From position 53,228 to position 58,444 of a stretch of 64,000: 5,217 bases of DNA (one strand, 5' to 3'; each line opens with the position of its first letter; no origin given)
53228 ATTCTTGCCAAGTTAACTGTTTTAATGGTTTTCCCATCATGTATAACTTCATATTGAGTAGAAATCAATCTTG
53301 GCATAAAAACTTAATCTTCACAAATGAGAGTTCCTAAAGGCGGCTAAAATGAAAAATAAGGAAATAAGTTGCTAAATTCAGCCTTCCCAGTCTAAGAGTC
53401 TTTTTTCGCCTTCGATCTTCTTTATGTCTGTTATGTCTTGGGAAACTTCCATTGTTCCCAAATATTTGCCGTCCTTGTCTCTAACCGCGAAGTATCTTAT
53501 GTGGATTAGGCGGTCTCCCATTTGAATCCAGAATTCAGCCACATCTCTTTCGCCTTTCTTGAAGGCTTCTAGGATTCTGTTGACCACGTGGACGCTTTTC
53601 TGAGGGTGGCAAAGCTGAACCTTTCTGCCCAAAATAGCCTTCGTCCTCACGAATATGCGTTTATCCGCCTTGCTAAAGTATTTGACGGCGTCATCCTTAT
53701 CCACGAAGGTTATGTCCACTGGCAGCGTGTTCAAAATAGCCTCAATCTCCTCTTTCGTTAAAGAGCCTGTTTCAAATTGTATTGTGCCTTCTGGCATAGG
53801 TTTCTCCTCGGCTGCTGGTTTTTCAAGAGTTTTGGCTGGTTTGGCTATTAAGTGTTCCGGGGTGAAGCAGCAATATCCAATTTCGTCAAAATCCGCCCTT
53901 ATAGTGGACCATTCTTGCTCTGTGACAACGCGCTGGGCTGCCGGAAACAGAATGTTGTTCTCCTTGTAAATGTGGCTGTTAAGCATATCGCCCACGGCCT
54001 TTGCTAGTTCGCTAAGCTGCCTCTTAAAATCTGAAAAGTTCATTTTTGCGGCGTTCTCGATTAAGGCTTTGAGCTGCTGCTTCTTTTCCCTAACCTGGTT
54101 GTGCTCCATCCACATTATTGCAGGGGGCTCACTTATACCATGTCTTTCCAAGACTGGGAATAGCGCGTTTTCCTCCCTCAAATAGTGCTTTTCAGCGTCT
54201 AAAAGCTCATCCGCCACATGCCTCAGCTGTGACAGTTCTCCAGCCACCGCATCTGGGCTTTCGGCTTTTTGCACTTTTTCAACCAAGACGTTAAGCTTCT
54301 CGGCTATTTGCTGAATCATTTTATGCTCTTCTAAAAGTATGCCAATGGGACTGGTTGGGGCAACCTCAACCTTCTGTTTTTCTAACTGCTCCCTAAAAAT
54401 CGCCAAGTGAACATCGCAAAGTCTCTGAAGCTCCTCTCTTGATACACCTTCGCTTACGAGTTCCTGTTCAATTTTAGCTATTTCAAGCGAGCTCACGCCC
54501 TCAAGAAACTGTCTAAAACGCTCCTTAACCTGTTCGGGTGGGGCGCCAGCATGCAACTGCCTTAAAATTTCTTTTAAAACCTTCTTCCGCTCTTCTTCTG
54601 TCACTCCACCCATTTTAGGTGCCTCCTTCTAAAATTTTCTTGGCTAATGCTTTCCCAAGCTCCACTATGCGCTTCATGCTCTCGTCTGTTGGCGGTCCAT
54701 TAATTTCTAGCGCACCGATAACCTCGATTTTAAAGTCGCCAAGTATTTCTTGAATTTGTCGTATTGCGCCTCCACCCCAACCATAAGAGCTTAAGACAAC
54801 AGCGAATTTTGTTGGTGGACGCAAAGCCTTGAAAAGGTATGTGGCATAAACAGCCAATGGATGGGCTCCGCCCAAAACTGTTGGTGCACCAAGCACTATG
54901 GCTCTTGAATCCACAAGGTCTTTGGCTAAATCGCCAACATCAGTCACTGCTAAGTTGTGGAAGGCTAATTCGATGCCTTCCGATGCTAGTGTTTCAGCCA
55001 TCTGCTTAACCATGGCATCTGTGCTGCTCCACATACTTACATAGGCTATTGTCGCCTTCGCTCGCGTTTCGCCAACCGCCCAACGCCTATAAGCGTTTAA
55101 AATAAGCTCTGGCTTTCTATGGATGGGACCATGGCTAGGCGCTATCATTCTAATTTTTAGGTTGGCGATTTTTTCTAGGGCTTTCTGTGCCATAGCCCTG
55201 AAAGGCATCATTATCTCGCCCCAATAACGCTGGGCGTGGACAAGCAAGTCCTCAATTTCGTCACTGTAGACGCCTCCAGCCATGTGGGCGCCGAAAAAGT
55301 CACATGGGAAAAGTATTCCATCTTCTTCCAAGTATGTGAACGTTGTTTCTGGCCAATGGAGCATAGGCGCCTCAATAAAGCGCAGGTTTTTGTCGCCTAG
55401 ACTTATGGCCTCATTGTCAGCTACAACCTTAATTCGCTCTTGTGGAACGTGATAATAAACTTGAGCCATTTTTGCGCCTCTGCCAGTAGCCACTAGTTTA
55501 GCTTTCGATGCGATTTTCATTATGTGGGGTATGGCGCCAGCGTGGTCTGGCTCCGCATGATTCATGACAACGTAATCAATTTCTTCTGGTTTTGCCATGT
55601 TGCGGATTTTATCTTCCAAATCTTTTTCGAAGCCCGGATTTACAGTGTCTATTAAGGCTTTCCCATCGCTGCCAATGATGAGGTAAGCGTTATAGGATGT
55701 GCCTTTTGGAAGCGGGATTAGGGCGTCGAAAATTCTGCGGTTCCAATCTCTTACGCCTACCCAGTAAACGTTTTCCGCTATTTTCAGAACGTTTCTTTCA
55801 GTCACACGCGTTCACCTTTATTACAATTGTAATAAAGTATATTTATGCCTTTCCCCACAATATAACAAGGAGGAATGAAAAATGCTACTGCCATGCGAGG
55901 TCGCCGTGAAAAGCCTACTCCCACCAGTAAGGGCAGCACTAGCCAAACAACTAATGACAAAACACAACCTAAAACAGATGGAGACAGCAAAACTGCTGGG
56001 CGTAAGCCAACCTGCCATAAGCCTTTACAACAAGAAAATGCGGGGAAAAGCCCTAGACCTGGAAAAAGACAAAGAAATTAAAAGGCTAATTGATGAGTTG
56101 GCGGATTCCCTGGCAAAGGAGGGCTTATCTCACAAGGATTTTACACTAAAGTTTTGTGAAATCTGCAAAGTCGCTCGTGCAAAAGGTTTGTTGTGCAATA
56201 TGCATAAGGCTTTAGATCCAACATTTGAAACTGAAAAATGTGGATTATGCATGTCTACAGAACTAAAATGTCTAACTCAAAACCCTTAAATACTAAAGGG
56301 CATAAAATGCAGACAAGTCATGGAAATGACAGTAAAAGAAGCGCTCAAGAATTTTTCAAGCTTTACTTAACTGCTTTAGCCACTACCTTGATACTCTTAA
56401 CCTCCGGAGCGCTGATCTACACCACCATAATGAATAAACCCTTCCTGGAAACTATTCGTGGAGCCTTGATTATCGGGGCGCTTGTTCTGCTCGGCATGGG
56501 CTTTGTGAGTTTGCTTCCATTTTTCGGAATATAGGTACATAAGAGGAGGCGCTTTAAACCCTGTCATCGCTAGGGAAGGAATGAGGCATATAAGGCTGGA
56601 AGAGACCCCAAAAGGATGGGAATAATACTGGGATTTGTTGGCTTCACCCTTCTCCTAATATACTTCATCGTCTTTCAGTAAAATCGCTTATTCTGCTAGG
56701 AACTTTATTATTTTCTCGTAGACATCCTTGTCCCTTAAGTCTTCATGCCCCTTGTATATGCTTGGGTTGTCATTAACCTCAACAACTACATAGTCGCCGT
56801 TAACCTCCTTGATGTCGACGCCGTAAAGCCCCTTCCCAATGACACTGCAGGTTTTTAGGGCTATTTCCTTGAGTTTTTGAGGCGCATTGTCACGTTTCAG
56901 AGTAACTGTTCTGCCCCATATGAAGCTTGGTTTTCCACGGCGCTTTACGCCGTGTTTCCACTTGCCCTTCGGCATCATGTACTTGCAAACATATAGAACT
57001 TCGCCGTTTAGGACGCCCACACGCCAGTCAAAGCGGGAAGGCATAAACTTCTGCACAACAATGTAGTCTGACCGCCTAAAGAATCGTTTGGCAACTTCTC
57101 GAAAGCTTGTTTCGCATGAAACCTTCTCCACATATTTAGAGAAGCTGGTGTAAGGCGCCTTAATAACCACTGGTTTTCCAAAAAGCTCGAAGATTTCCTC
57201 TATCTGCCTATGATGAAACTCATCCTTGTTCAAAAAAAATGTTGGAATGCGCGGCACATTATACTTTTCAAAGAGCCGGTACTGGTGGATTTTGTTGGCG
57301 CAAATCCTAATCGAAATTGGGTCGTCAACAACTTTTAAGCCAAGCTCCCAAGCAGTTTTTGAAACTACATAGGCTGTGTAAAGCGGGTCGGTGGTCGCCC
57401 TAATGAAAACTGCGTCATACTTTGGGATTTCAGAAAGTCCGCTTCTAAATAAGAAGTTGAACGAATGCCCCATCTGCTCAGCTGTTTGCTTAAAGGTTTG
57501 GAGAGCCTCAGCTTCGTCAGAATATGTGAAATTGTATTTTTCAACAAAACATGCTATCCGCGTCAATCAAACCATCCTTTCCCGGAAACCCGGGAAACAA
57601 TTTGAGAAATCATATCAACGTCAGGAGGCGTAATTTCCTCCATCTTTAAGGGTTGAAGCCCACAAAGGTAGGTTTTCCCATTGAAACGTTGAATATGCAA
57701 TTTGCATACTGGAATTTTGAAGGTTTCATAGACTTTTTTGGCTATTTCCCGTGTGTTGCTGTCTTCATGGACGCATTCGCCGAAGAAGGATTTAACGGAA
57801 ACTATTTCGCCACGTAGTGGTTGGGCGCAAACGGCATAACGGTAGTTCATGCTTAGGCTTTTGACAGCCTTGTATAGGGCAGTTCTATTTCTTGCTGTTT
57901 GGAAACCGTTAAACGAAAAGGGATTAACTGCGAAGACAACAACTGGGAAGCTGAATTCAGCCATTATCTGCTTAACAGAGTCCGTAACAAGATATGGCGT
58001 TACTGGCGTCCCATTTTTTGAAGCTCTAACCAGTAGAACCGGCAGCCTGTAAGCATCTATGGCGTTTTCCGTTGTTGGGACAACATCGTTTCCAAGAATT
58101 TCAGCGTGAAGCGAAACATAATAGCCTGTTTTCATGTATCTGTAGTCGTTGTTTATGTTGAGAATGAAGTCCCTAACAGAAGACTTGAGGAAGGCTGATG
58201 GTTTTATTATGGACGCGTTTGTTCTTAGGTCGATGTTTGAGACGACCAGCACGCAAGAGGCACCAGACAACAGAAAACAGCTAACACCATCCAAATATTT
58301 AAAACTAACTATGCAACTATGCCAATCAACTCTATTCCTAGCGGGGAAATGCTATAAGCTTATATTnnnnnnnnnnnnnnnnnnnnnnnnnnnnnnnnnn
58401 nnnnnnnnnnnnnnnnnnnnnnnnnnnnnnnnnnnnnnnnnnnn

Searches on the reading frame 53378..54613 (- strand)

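Call 7: search_protein_families(library=pfam, proteins=[window:53378-54613:-], max_evalue=0.01)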
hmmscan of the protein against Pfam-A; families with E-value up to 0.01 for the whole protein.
window:53378-54613:- (411 aa): 5 families
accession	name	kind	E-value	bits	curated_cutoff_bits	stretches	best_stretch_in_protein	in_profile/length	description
PF13596.12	PAS_10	-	2.9e-30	105.5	22.1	1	291-395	2-106/106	PAS domain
PF04282.18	DUF438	-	6.8e-25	87.2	25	1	13-78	1-66/67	Family of unknown function (DUF438)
PF01814.28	Hemerythrin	-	2.8e-22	80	25.3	1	89-226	2-127/127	Hemerythrin HHE cation binding domain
PF08448.16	PAS_4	-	3.6e-05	24.4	23.1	1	294-396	1-107/110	PAS fold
PF13426.13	PAS_9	-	0.0012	19.5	27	1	301-396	4-103/103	PAS domain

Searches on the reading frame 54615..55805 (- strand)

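Call 7: search_protein_families(library=pfam, proteins=[window:54615-55805:-], max_evalue=0.01)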
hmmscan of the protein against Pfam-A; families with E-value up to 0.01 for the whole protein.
window:54615-55805:- (396 aa): 4 families
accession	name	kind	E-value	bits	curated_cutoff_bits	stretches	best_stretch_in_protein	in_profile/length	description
PF19583.5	ODP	-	1.8e-28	100.2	27.2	1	38-226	3-194/194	ODP family beta lactamase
PF00753.33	Lactamase_B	-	4.3e-11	43.6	22.7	1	37-225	5-196/196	Metallo-beta-lactamase superfamily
PF00258.30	Flavodoxin_1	-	2.3e-06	28.3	25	1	253-378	1-137/143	Flavodoxin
PF12706.13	Lactamase_B_2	-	4.1e-05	23.7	27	1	66-152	21-116/200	Beta-lactamase superfamily domain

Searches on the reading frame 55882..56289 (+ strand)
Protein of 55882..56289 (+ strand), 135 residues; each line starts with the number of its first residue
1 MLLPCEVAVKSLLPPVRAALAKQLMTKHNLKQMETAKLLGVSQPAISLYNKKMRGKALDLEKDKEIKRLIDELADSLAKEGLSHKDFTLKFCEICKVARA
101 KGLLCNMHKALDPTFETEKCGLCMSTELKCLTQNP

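Call 7: search_protein_families(library=pfam, proteins=[window:55882-56289:+], max_evalue=0.01)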
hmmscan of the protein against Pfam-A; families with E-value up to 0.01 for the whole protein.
window:55882-56289:+ (135 aa): 1 family
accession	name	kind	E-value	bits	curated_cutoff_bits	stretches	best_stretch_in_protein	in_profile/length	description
PF13744.12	HTH_37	-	0.0046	17.2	27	0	23-51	25-53/80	Helix-turn-helix domain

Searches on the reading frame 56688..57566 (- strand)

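Call 7: search_protein_families(library=pfam, proteins=[window:56688-57566:-], max_evalue=0.01)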
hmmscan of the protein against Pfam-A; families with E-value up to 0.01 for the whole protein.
window:56688-57566:- (292 aa): 5 families
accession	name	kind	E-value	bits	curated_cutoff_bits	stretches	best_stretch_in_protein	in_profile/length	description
PF08443.16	RimK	-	6.4e-10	39.4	21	1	91-288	3-186/188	RimK-like ATP-grasp domain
PF07478.18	Dala_Dala_lig_C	-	6.4e-07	29.5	24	1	98-269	1-177/204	D-ala D-ala ligase C-terminus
PF02655.19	ATP-grasp_3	-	0.00083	19.9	23.2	1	89-265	1-154/160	ATP-grasp domain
PF18299.6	R2K_2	-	0.0026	18.1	26.2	1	165-267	52-131/147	ATP-grasp domain, R2K clade family 2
PF14243.11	R2K_3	-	0.0054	17.4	26.3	0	151-266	68-150/169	ATP-grasp domain, R2K clade family 3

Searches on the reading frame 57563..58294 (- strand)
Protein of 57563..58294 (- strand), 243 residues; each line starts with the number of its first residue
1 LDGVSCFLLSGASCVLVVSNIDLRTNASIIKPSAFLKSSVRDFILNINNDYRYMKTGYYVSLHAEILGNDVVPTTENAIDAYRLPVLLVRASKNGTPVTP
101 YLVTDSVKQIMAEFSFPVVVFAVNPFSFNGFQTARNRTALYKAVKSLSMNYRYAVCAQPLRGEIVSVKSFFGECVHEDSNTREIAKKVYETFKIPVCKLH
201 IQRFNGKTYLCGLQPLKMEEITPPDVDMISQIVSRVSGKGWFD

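Call 7: search_protein_families(library=pfam, proteins=[window:57563-58294:-], max_evalue=0.01)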
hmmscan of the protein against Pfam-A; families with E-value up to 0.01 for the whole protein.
window:57563-58294:- (243 aa): 1 family
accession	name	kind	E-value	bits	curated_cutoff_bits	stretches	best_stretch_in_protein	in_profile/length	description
PF14401.11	RLAN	-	4.3e-18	65.8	25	1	41-225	15-143/150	RimK-like ATPgrasp N-terminal domain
